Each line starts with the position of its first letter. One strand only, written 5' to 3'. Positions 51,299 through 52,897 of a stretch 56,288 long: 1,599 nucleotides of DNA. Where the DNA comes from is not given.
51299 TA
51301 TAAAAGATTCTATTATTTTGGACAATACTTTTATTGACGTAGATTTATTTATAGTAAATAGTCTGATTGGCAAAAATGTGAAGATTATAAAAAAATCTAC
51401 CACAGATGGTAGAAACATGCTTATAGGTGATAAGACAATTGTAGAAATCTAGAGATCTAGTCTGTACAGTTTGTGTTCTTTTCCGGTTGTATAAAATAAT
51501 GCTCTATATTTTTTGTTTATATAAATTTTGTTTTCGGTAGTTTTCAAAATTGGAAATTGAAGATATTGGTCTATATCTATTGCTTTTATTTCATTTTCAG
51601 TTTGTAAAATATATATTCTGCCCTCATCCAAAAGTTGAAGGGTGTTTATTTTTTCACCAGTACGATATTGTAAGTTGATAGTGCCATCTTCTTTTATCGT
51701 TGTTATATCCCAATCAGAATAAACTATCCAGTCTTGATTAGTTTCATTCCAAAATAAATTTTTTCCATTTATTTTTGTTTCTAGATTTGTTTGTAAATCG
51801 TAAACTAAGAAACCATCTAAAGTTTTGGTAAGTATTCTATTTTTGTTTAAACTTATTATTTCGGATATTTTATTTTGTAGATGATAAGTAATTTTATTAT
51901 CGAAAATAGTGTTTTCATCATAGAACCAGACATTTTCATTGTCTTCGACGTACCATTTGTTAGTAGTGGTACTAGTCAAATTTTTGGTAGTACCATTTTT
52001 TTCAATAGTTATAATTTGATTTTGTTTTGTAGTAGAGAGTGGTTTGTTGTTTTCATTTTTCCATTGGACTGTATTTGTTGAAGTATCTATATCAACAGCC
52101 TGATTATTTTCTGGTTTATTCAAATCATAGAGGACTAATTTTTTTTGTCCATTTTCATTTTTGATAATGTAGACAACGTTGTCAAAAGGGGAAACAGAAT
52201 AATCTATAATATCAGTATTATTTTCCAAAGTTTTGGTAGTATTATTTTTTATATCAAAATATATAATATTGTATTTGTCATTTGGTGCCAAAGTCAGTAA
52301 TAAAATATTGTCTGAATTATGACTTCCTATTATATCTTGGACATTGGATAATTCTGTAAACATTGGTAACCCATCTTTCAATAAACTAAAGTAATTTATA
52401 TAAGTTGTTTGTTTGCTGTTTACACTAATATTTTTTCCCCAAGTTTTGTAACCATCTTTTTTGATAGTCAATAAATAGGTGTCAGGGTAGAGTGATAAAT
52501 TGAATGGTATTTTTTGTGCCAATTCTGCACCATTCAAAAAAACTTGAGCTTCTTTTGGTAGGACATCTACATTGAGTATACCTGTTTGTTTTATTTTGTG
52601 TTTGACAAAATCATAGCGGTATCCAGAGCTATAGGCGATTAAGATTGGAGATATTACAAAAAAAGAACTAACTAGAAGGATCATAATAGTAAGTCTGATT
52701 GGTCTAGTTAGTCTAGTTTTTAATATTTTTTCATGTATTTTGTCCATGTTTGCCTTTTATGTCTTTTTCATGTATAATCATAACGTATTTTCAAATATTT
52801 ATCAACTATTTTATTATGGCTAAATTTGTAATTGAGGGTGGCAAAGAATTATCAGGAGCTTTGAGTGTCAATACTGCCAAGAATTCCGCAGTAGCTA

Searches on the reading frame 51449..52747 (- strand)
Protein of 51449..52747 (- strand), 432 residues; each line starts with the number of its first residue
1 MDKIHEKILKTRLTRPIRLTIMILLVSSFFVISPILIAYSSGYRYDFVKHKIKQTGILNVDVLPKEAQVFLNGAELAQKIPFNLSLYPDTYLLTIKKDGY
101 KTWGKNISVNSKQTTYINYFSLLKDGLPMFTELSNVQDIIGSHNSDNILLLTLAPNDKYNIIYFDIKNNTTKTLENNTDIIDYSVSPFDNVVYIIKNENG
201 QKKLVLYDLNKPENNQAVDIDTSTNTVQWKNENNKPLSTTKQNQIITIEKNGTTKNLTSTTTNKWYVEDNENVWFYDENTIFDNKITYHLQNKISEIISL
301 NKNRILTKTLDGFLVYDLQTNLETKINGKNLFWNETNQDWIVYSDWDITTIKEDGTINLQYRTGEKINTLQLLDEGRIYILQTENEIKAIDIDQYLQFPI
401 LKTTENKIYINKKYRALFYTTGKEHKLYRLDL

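Call 108: search_protein_families(library=pfam, proteins=[window:51449-52747:-], max_evalue=0.00001)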
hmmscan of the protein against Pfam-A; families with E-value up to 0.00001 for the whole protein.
window:51449-52747:- (432 aa): 1 family
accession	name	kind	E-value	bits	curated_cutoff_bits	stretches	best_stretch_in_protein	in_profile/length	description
PF08308.17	PEGA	-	2.2e-08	34.3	20.8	1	56-119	2-65/71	PEGA domain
